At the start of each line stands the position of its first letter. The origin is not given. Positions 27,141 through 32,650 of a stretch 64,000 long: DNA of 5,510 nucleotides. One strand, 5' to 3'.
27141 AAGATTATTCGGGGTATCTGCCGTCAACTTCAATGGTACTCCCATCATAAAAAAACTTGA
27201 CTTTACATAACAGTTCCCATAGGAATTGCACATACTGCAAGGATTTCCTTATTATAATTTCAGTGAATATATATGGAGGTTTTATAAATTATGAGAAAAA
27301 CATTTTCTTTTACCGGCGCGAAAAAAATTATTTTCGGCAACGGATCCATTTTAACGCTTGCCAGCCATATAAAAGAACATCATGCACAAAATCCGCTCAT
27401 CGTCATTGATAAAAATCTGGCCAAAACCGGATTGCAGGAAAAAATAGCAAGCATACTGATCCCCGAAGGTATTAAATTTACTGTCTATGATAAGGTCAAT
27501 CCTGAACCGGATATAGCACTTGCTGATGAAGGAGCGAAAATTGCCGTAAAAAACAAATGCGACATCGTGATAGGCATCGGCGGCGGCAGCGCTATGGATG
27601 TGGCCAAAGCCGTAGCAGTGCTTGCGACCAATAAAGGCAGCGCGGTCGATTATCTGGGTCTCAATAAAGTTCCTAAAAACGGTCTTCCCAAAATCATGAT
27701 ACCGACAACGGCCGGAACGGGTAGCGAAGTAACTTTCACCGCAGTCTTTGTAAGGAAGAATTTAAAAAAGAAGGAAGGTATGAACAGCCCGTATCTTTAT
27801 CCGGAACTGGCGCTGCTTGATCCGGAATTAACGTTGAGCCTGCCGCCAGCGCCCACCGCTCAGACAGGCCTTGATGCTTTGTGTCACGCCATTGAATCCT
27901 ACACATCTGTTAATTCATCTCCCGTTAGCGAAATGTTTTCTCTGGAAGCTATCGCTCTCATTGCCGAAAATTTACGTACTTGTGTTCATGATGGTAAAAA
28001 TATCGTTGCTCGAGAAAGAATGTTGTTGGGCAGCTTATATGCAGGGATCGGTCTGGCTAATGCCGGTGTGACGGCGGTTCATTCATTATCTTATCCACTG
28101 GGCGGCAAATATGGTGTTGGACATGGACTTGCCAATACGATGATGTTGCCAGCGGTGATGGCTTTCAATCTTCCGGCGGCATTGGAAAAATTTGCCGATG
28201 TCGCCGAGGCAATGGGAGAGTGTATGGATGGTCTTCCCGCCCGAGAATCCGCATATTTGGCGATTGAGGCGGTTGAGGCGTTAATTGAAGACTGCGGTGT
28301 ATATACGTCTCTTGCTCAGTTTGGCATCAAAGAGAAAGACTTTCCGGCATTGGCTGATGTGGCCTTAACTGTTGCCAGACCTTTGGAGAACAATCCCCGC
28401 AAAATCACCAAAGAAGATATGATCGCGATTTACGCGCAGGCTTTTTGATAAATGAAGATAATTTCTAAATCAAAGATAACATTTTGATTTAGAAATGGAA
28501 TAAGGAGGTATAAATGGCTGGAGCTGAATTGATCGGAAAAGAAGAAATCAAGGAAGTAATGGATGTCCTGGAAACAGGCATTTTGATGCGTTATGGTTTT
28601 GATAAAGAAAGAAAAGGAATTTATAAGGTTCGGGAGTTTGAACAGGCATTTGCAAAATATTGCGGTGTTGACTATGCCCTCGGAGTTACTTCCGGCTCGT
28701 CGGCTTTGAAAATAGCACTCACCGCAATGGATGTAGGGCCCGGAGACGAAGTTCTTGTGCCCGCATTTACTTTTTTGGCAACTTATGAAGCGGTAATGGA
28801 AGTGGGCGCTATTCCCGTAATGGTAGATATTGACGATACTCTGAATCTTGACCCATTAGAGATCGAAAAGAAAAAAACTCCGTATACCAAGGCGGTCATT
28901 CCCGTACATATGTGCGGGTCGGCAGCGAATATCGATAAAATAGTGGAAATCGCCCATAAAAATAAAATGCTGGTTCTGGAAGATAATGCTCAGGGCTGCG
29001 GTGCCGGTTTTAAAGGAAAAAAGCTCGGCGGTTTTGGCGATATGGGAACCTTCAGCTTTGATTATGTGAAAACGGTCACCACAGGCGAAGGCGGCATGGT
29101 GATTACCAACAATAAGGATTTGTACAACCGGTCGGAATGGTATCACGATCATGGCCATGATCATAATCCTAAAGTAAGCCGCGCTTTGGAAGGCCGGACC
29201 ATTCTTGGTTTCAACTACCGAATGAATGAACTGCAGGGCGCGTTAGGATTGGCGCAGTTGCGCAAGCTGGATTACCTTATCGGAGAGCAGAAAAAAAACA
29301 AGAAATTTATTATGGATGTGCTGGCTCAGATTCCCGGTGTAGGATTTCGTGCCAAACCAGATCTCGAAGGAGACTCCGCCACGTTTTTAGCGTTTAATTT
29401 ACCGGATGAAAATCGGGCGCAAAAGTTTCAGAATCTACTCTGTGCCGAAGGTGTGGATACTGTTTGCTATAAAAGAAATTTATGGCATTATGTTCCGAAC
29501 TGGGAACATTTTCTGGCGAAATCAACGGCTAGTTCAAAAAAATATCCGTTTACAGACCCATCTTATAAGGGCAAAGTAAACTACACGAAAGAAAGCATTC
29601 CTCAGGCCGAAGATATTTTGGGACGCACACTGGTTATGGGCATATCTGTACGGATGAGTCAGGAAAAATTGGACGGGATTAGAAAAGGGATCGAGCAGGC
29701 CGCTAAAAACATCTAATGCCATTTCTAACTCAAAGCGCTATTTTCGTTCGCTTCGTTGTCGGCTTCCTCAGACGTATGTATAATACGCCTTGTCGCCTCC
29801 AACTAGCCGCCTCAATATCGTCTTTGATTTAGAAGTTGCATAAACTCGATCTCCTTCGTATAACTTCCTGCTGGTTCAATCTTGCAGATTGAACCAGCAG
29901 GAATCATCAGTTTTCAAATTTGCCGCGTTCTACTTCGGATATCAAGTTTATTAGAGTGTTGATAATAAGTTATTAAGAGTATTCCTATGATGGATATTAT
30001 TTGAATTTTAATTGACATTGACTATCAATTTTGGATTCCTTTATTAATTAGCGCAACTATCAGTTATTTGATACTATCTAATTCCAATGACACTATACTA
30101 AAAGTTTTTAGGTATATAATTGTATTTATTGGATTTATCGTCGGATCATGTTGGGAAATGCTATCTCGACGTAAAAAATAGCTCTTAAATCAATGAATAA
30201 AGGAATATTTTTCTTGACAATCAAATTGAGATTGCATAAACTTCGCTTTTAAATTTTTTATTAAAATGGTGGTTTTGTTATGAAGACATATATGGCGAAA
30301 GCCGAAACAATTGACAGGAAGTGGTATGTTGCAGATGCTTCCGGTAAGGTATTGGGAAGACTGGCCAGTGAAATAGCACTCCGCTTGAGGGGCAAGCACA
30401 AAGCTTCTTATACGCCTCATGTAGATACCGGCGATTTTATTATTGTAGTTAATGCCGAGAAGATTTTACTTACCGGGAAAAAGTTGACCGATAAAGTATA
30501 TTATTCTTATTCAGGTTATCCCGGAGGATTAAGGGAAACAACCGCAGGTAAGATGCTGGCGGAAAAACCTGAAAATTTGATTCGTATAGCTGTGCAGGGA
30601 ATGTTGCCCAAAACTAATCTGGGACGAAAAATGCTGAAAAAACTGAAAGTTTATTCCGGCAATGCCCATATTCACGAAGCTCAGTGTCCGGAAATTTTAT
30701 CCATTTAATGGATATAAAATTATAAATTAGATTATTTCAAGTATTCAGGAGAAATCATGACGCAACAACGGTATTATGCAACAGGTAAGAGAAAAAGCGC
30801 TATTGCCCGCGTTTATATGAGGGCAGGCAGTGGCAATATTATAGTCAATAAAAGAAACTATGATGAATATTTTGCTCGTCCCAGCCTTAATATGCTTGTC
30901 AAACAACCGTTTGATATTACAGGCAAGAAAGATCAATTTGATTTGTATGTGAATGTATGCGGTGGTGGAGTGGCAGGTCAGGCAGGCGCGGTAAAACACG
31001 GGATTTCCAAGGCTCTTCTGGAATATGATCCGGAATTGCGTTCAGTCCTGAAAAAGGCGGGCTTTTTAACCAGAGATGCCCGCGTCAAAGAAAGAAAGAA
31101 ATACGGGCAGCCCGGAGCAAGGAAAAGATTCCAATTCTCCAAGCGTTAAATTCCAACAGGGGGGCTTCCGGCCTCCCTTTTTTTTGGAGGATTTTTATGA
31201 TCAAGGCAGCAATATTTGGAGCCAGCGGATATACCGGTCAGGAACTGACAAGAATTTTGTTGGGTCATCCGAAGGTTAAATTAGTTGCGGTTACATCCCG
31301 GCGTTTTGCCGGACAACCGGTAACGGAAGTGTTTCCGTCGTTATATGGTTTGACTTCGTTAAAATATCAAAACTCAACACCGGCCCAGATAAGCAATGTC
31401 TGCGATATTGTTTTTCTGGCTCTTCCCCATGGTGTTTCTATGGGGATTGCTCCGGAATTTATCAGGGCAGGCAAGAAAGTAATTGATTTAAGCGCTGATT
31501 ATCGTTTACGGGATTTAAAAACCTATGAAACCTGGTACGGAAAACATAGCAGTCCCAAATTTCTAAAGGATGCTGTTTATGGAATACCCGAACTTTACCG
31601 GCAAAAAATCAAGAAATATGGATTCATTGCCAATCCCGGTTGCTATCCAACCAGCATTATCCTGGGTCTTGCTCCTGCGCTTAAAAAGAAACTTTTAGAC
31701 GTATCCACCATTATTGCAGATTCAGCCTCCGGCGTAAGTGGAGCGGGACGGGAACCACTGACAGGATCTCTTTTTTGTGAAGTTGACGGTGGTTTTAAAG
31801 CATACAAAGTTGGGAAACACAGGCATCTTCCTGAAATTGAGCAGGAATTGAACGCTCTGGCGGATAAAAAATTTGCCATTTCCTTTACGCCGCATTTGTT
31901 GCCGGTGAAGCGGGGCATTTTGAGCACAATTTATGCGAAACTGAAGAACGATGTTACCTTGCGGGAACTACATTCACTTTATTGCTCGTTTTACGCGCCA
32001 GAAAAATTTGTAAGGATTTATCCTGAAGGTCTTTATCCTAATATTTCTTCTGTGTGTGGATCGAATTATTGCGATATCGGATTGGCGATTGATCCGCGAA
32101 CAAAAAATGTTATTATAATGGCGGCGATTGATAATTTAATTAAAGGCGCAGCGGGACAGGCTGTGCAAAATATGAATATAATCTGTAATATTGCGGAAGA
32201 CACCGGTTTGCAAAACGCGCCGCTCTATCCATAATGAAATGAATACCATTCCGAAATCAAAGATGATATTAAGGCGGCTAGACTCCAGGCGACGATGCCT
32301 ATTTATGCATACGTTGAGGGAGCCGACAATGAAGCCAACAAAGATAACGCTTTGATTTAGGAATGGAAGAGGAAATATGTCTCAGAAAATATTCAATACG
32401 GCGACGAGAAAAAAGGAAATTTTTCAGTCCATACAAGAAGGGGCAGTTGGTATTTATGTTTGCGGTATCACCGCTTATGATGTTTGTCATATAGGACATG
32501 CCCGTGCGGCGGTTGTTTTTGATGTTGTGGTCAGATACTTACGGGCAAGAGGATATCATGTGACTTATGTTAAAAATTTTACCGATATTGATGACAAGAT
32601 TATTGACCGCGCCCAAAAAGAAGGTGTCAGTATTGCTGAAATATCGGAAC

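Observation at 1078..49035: One superfamily of roughly 105-140 bp imperfect-palindromic repeats fills many intergenic and intra-operon spacers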

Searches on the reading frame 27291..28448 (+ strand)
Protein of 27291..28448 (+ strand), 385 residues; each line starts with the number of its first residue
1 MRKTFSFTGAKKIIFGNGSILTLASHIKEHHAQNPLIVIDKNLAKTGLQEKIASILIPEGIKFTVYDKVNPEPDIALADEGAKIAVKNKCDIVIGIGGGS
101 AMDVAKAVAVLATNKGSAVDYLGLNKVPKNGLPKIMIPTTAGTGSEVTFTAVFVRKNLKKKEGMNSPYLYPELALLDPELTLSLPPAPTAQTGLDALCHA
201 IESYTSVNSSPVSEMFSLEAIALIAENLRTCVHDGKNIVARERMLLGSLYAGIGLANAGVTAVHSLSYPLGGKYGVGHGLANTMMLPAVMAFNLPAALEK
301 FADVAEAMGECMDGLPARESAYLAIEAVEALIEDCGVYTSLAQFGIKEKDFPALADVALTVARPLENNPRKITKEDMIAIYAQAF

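Call 80: search_protein_families(library=pfam, proteins=[window:27291-28448:+])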
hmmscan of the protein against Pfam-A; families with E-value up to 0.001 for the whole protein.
window:27291-28448:+ (385 aa): 3 families
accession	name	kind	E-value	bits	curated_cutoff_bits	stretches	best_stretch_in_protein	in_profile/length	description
PF25137.1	ADH_Fe_C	-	1.5e-58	198.2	27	1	189-385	1-194/194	Fe-containing alcohol dehydrogenase family, C-terminal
PF00465.25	Fe-ADH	-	8.7e-50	169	31.3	1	11-178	2-168/168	Iron-containing alcohol dehydrogenase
PF13685.12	Fe-ADH_2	-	2.1e-11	44.5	28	1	15-112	2-97/149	Iron-containing alcohol dehydrogenase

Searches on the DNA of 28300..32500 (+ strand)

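Call 67: search_rna_families(source=window, start=28300, end=32500, threshold=evalue, max_evalue=5)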
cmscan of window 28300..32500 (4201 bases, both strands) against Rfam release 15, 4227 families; matches with E-value up to 5: 7.
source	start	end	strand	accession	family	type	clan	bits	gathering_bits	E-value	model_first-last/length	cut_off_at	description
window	29864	29954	+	RF01065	23S-methyl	Cis-reg;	-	30.7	50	0.049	1-102/102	no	23S methyl RNA motif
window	31122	31183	+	RF01403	STnc290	Gene; sRNA;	-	22.9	60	0.94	1-65/65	no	STnc290 Hfq binding RNA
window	31092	31185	+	RF02343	ar9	Gene; sRNA;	-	22.7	45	1.4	1-149/149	no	Alphaproteobacterial sRNA ar9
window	29863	29905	-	RF00245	mir-19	Gene; miRNA;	CL00110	19.9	50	2.9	1-79/79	no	mir-19 microRNA precursor family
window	30811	30898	+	RF00464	mir-92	Gene; miRNA;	CL00137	19.6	47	0.23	1-80/80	no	mir-92 microRNA precursor family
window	31154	31181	+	RF04218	HCV_5BSL1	Cis-reg;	-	17.6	44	2.4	1-47/47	no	Hepatitis C virus stem-loop I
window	29891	29919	-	RF01734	Fluoride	Cis-reg; riboswitch;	-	13.9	34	2.9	1-64/64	no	Fluoride riboswitch aptamer (crcB RNA motif)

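Call 86: search_dna_similar(query=window:29714-29844:+, collection=plasmids, mode=distant, max_evalue=0.01, max_rows=5)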
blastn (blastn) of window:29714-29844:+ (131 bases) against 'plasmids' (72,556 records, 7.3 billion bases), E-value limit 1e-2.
No match.

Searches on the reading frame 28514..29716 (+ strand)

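Call 80: search_protein_families(library=pfam, proteins=[window:28514-29716:+])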
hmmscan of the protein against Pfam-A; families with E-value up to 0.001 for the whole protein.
window:28514-29716:+ (400 aa): 5 families
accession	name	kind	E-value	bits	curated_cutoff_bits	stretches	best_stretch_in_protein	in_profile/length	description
PF01041.23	DegT_DnrJ_EryC1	-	5.4e-90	302.6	19.8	1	7-332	3-319/360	DegT/DnrJ/EryC1/StrS aminotransferase family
PF01053.26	Cys_Met_Meta_PP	-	1.7e-09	37.1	27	1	28-223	43-239/381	Cys/Met metabolism PLP-dependent enzyme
PF00155.27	Aminotran_1_2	-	3.8e-08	33.3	19.7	1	40-159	45-187/361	Aminotransferase class I and II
PF01212.27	Beta_elim_lyase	-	3.2e-06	27.1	27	1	38-277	33-272/288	Beta-eliminating lyase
PF00266.25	Aminotran_5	-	0.00012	21.6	21.5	1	40-163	46-181/371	Aminotransferase class-V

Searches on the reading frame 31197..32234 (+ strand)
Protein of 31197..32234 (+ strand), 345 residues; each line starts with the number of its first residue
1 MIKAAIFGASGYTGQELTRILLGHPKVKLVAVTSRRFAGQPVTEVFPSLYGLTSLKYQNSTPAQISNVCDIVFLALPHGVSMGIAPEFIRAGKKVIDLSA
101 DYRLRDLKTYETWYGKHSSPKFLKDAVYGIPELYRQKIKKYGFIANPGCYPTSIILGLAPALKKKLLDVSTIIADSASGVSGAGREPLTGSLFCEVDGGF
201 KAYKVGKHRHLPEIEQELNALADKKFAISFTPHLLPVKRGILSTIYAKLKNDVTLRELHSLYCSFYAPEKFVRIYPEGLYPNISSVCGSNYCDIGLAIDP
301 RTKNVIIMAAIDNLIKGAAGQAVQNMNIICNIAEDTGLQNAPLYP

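Call 80: search_protein_families(library=pfam, proteins=[window:31197-32234:+])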
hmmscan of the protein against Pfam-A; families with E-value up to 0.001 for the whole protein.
window:31197-32234:+ (345 aa): 3 families
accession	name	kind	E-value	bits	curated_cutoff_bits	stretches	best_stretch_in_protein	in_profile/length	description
PF22698.1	Semialdhyde_dhC_1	-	1.6e-62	210.6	27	1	149-313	1-165/165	Semialdehyde dehydrogenase, dimerisation domain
PF01118.30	Semialdhyde_dh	-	3.4e-35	121.5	26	1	3-140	1-120/121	Semialdehyde dehydrogenase, NAD binding domain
PF02774.23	Semialdhyde_dhC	-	2.8e-26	93.2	26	1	158-316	1-184/184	Semialdehyde dehydrogenase, dimerisation domain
